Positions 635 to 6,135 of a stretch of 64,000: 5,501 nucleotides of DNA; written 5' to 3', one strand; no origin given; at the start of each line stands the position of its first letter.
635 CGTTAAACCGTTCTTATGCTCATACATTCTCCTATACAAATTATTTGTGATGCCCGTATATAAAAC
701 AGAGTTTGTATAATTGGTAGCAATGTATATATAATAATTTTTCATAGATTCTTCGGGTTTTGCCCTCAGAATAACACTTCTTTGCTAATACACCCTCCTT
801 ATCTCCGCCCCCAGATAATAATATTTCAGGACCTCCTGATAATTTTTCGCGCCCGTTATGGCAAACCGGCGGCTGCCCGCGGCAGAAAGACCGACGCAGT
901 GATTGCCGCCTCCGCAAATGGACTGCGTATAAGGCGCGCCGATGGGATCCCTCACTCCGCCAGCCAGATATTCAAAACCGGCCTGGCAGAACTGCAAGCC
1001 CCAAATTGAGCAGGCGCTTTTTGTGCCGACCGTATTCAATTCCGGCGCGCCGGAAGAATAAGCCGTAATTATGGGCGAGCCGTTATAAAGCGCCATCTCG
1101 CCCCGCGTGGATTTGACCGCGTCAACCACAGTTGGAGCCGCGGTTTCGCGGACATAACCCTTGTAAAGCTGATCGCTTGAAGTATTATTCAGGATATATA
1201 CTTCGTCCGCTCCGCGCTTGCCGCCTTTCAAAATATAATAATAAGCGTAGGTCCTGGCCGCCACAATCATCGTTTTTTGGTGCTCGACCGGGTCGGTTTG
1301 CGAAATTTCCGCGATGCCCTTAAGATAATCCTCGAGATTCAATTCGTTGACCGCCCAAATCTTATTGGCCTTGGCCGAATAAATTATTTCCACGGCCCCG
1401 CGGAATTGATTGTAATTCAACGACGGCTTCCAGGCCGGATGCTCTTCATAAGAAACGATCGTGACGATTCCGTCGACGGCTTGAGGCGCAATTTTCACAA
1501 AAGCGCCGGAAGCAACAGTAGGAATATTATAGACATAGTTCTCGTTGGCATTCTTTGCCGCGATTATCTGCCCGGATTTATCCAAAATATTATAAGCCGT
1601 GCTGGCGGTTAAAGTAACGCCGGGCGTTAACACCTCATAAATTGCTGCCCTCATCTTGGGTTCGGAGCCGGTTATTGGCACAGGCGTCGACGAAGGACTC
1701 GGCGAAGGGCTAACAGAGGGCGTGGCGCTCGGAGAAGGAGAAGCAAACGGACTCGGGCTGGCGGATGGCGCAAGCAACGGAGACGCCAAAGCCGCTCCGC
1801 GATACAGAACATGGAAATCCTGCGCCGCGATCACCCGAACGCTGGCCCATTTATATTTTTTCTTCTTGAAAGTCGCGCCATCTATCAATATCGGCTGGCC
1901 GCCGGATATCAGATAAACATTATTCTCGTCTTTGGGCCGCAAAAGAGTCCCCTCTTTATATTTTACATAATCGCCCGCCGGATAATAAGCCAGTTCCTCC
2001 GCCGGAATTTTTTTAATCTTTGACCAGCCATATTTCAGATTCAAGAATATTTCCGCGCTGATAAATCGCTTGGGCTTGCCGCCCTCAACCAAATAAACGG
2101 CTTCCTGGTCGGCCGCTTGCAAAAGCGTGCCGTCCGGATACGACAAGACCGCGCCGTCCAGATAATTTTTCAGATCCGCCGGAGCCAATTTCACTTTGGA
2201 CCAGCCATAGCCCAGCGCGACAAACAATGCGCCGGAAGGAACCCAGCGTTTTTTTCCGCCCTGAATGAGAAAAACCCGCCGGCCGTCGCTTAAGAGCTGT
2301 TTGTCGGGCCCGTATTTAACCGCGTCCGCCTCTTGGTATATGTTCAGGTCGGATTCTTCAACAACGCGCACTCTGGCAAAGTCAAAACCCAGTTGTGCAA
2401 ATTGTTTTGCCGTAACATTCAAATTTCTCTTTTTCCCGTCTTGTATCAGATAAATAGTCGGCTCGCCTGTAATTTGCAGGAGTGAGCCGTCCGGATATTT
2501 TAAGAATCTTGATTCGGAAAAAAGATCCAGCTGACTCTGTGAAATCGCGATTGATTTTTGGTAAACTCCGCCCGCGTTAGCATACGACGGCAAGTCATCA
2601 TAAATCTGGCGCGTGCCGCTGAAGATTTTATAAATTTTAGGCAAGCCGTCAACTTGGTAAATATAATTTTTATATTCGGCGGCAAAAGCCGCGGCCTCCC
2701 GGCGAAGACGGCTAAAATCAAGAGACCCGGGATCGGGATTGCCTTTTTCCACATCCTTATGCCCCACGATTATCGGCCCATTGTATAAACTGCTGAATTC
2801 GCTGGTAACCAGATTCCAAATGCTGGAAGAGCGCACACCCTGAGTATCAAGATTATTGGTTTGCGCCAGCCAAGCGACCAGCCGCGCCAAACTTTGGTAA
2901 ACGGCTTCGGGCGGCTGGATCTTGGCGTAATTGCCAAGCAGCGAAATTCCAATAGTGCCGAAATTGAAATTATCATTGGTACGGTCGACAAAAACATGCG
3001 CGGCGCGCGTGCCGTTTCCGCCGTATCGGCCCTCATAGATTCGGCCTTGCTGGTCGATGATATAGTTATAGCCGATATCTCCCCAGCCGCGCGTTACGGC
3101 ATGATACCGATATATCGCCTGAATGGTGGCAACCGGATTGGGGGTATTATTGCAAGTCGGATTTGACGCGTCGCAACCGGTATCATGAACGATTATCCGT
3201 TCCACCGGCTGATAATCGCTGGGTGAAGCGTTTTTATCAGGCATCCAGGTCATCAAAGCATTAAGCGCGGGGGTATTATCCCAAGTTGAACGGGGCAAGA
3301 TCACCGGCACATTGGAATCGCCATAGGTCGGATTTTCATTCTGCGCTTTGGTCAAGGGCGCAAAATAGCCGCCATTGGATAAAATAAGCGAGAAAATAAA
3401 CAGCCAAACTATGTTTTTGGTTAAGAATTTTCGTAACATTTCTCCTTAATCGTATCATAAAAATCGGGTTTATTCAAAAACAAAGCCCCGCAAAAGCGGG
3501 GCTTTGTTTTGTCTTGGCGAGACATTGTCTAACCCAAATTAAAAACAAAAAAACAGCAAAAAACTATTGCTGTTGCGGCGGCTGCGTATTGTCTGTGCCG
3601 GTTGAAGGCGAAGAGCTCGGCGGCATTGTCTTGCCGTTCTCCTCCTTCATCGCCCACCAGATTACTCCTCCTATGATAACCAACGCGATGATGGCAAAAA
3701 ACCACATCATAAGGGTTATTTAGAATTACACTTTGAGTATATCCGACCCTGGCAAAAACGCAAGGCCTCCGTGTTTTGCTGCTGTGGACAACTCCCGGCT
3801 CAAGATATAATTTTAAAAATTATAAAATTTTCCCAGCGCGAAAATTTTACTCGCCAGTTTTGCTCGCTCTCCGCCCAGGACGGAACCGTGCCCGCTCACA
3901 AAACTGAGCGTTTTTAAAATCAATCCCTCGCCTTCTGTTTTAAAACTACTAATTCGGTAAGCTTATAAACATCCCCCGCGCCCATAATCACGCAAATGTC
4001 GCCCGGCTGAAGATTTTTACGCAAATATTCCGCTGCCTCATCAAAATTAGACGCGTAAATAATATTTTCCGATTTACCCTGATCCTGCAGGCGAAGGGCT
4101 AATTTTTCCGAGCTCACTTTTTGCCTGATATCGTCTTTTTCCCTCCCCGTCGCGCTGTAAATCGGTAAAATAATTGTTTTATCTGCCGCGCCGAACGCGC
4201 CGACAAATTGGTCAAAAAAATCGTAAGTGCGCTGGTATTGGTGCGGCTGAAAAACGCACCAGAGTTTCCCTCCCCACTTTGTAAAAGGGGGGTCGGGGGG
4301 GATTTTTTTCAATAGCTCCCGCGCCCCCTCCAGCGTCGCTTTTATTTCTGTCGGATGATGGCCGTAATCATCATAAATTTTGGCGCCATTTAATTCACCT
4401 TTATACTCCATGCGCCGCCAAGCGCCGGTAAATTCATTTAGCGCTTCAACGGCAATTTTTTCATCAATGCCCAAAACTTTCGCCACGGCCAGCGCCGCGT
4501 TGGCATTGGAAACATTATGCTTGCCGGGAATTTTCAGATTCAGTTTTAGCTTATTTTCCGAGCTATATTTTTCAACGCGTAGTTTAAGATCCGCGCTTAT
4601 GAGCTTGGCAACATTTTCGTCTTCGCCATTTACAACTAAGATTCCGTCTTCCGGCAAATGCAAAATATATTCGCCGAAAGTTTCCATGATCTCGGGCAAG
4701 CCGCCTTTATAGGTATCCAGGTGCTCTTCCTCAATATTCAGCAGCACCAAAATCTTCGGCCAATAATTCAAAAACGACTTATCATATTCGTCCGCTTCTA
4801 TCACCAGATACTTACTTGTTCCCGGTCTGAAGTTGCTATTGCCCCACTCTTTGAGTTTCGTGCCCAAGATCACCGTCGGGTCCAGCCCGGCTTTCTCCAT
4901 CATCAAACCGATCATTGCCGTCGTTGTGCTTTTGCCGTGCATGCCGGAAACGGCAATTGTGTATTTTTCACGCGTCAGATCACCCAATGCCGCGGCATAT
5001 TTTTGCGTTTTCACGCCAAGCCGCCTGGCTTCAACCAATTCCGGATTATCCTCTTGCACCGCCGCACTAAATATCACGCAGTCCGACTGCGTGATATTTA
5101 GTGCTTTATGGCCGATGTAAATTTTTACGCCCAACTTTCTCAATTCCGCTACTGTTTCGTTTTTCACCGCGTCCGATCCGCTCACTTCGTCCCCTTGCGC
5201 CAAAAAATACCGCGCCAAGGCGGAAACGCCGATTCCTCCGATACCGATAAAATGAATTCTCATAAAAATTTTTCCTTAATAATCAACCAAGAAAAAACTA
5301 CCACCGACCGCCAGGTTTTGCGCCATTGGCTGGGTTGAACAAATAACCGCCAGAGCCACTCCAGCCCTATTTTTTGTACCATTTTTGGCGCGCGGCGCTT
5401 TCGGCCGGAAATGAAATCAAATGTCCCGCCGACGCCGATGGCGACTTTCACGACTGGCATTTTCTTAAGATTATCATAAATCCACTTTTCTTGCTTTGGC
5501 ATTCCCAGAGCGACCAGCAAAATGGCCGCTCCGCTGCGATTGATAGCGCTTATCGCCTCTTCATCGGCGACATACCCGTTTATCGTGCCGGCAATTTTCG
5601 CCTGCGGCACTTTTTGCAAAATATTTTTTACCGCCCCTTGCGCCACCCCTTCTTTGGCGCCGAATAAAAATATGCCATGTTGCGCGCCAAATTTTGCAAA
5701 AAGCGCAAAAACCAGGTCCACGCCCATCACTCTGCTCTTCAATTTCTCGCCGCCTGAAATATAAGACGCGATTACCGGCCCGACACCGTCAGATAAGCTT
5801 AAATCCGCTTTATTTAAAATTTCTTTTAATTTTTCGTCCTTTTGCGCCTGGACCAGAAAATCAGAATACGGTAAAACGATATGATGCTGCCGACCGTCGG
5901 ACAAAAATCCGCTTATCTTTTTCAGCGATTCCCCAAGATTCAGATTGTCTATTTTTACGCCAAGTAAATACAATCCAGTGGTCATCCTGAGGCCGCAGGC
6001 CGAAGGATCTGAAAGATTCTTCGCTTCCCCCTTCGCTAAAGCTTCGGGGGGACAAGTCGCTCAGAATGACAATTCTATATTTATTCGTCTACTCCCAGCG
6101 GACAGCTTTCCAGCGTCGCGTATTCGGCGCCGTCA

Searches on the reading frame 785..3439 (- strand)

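Call 79: search_protein_families(library=pfam, proteins=[window:785-3439:-], max_evalue=0.0001)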
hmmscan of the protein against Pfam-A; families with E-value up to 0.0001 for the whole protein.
window:785-3439:- (884 aa): 2 families
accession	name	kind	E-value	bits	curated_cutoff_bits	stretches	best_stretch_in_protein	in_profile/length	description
PF01510.30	Amidase_2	-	3.4e-18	66.7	26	1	76-238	2-130/131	N-acetylmuramoyl-L-alanine amidase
PF08486.15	SpoIID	-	4.7e-13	50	23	1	692-785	3-97/97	Stage II sporulation protein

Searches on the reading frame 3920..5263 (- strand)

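Call 79: search_protein_families(library=pfam, proteins=[window:3920-5263:-], max_evalue=0.0001)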
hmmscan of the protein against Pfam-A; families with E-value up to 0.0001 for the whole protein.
window:3920-5263:- (447 aa): 3 families
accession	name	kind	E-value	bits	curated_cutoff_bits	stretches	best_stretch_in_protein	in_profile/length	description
PF01225.30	Mur_ligase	-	7.4e-28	97.2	21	1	2-101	1-95/95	Mur ligase family, catalytic domain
PF02875.26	Mur_ligase_C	-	1.7e-20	74.6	28.4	1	283-430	1-127/127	Mur ligase, glutamate ligase domain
PF08245.18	Mur_ligase_M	-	3.7e-17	63.4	24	1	105-238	1-150/200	Mur ligase middle domain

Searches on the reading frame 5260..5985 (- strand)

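Call 79: search_protein_families(library=pfam, proteins=[window:5260-5985:-], max_evalue=0.0001)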
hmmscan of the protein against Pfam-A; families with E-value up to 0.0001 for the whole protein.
window:5260-5985:- (241 aa): 1 family
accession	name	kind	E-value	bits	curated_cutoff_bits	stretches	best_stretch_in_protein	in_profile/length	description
PF03808.19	Glyco_tran_WecG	-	7.3e-53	179.3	27.4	1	60-223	1-166/168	Glycosyl transferase WecG/TagA/CpsF family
